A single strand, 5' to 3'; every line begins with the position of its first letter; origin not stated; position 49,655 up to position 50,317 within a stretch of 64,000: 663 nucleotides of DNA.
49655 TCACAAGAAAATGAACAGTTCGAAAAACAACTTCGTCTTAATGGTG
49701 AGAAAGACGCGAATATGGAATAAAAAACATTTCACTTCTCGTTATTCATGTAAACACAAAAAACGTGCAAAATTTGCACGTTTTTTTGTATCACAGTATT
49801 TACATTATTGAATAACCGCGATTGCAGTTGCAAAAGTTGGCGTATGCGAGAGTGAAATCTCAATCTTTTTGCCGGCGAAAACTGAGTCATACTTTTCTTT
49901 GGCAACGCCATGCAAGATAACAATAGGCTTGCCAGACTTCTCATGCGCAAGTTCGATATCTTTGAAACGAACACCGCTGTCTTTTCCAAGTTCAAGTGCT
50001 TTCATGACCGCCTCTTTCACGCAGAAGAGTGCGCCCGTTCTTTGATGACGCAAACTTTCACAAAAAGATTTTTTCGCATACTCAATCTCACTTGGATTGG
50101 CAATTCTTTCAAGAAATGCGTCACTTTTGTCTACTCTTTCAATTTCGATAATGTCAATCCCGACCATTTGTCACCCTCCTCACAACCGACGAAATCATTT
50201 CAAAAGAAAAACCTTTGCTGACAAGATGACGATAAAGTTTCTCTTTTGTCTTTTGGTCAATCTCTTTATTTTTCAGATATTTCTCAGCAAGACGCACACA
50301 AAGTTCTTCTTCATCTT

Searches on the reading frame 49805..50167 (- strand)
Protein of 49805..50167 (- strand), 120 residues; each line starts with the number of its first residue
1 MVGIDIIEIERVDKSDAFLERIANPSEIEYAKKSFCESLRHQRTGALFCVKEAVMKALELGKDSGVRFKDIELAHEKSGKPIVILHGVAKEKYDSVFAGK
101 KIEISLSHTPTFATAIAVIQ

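Call 55: find_encoding_contigs(protein=window:49805-50167:-, flank=3000, max_places=10)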
Protein window:49805-50167:- (120 aa): 7 contigs read that carry it; 5 places shown.
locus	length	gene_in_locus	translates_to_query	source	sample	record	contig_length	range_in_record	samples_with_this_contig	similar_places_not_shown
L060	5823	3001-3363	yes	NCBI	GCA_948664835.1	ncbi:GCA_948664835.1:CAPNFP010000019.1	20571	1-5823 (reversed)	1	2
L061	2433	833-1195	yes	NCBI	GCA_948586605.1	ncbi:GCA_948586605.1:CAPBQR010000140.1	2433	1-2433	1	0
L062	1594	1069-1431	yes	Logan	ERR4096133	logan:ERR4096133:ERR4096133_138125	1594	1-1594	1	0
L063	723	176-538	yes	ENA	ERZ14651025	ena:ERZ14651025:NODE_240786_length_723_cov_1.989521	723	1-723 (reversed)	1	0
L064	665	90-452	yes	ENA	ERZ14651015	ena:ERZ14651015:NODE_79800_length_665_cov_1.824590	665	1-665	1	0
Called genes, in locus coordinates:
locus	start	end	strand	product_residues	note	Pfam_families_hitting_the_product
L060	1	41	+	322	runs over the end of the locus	PF14057:GGGtGRT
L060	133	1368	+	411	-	PF00579:tRNA-synt_1b, PF22421:SYY_C-terminal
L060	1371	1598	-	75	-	-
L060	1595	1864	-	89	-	PF01381:HTH_3, PF13443:HTH_26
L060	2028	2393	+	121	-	PF01205:Impact_N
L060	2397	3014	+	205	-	PF21982:RecX_HTH1, PF02631:RecX_HTH2, PF21981:RecX_HTH3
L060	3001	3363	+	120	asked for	PF01648:ACPS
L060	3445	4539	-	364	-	-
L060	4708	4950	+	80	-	-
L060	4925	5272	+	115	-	PF02452:PemK_toxin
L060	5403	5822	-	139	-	?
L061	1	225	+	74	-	?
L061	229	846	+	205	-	PF21982:RecX_HTH1, PF02631:RecX_HTH2, PF21981:RecX_HTH3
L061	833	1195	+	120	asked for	PF01648:ACPS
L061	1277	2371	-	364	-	-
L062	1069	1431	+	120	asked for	PF01648:ACPS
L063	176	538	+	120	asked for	PF01648:ACPS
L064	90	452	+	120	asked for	PF01648:ACPS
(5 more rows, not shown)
